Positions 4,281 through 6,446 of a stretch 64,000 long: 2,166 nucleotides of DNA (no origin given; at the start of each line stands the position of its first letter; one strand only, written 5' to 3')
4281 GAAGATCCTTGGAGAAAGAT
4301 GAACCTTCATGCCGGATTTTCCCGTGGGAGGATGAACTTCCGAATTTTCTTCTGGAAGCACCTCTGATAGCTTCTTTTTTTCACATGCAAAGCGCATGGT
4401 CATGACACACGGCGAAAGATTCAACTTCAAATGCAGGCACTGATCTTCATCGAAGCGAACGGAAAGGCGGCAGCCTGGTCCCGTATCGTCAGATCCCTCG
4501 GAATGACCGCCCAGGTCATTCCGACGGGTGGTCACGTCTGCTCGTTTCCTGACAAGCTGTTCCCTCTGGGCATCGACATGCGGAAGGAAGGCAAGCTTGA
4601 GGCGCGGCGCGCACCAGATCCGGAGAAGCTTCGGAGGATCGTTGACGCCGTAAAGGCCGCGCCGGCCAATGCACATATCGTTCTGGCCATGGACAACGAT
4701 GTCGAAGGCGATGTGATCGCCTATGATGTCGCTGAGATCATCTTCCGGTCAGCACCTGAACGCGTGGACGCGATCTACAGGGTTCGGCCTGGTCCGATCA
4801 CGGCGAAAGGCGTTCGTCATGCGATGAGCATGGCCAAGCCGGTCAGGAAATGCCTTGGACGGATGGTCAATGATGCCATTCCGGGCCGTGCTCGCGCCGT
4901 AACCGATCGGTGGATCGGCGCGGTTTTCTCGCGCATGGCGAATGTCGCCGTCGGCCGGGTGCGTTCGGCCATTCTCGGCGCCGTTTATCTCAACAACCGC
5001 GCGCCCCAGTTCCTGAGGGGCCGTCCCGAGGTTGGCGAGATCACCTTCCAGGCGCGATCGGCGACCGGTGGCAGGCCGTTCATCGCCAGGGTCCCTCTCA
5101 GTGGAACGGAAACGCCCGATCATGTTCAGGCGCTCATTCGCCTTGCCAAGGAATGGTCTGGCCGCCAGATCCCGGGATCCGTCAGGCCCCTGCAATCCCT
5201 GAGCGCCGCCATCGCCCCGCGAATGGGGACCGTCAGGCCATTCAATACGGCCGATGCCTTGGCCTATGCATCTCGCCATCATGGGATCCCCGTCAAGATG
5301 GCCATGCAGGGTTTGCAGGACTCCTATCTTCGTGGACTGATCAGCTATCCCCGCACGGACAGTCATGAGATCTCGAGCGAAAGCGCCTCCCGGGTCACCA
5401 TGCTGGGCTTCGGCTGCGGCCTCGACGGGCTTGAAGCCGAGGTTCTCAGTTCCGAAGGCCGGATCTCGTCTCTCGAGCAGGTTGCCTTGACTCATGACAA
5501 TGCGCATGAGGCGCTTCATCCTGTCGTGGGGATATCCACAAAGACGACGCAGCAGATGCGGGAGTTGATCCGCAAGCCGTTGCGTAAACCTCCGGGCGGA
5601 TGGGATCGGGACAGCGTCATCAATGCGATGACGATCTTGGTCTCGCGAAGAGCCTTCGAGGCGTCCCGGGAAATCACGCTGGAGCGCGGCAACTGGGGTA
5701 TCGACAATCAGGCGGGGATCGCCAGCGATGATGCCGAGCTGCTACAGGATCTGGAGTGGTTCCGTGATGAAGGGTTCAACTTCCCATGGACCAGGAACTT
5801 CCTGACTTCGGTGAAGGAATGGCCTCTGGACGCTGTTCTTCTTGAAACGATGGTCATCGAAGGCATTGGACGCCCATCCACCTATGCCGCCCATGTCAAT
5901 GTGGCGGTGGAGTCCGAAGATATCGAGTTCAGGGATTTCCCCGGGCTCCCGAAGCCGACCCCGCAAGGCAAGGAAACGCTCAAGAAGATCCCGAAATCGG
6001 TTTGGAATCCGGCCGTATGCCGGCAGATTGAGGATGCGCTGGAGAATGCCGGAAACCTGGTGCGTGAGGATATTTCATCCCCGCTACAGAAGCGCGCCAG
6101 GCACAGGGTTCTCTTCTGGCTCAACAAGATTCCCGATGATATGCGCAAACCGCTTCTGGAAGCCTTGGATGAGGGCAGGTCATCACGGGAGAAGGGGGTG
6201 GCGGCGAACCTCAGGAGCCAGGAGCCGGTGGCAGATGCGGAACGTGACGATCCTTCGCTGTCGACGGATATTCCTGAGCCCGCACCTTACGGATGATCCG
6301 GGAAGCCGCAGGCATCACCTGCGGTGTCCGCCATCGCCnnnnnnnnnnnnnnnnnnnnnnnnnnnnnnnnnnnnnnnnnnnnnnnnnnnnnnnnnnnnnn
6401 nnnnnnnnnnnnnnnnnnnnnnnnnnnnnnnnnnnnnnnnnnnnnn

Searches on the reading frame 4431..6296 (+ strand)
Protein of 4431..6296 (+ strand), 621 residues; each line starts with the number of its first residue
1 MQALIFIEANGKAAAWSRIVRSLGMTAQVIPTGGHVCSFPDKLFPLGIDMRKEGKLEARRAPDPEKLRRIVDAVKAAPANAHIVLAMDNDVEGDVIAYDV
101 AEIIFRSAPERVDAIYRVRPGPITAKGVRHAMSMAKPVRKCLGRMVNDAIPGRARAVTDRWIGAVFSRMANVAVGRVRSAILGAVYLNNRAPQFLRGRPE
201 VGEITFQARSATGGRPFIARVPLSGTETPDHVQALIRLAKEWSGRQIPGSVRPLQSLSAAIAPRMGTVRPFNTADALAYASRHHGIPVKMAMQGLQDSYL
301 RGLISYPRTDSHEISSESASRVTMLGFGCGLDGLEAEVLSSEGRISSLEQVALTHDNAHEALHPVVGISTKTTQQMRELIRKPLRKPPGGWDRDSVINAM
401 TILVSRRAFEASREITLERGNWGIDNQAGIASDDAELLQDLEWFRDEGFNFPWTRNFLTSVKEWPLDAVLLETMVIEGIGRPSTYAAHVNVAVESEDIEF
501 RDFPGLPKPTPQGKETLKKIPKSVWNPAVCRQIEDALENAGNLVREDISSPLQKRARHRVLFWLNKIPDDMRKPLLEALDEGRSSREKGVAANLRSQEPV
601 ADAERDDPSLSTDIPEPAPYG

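Call 7: search_protein_families(library=pfam, max_evalue=0.001, proteins=[window:4431-6296:+])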
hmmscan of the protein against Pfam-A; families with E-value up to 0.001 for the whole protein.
window:4431-6296:+ (621 aa): 2 families
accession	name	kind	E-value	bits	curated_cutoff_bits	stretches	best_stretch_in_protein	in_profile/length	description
PF01131.25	Topoisom_bac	-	9.5e-23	81.3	35.1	1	152-538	10-397/411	DNA topoisomerase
PF01751.28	Toprim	-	0.00015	22.3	23.1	1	8-109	6-85/96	Toprim domain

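Call 17: search_protein_families(library=phrogs, max_evalue=0.00001, proteins=[window:4431-6296:+])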
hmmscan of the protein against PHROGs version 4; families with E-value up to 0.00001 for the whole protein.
window:4431-6296:+ (621 aa): 1 family
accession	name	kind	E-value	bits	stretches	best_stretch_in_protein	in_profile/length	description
phrog_13226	-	unknown function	6.2e-10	39.3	1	80-322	96-333/726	-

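Call 34: find_encoding_contigs(protein=window:4431-6296:+, flank=10000, max_places=3)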
Protein window:4431-6296:+ (621 aa): 3 contigs read that carry it; 2 places shown.
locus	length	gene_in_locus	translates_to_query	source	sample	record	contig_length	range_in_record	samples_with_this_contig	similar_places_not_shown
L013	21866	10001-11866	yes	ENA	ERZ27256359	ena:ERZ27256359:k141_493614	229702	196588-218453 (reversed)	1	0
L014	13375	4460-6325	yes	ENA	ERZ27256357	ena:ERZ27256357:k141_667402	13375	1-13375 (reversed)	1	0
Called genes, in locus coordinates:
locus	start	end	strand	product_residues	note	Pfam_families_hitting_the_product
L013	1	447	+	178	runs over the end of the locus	-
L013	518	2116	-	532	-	PF00580:UvrD-helicase, PF13245:AAA_19 (weak), PF13361:UvrD_C (weak)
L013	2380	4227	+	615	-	PF18338:BppL_N, PF13884:Peptidase_S74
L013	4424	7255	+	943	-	PF18338:BppL_N, PF13884:Peptidase_S74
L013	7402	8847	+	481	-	PF13884:Peptidase_S74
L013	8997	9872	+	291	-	-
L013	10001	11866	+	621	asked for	PF01131:Topoisom_bac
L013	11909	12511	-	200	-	PF05951:Peptidase_M15_2, PF08291:Peptidase_M15_3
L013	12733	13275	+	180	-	-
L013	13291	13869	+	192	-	-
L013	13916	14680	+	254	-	-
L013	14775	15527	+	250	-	-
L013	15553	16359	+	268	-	-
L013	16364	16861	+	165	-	-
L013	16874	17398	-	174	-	-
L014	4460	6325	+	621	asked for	PF01131:Topoisom_bac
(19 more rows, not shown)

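Call 91: search_dna_similar(query=window:4431-6296:+, collection=phages, mode=protein, max_rows=12, max_evalue=0.00001)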
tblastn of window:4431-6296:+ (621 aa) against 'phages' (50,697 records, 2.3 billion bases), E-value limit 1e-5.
Records with a match: 4; places in all: 4; records where one place covers at least 80% of the query: 2.
Best place of each record, by identity: <60% 4.
By first word of the organism name: Bacteriophage 2; Dolichospermum 1; Microcystis 1.
By host as written in the record: - 2; Dolichospermum flos-aquae 1; Microcystis sp. SG03 1.
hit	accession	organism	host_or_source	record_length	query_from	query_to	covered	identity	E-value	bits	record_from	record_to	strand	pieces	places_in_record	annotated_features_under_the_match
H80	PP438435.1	Dolichospermum phage Dfl-JY45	Dolichospermum flos-aquae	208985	1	539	82%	29.8%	4e-22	130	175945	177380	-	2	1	hypothetical protein (x2)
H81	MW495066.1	Microcystis phage MaAM05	Microcystis sp. SG03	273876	2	514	83%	25.1%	6e-8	62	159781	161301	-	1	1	topA: DNA topoisomerase 1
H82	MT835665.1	Bacteriophage sp.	human fecal samples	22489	2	486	78%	23.2%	6e-6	56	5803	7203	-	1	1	record has no annotation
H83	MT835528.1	Bacteriophage sp.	human fecal samples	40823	2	185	30%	31.1%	7e-7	59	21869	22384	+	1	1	record has no annotation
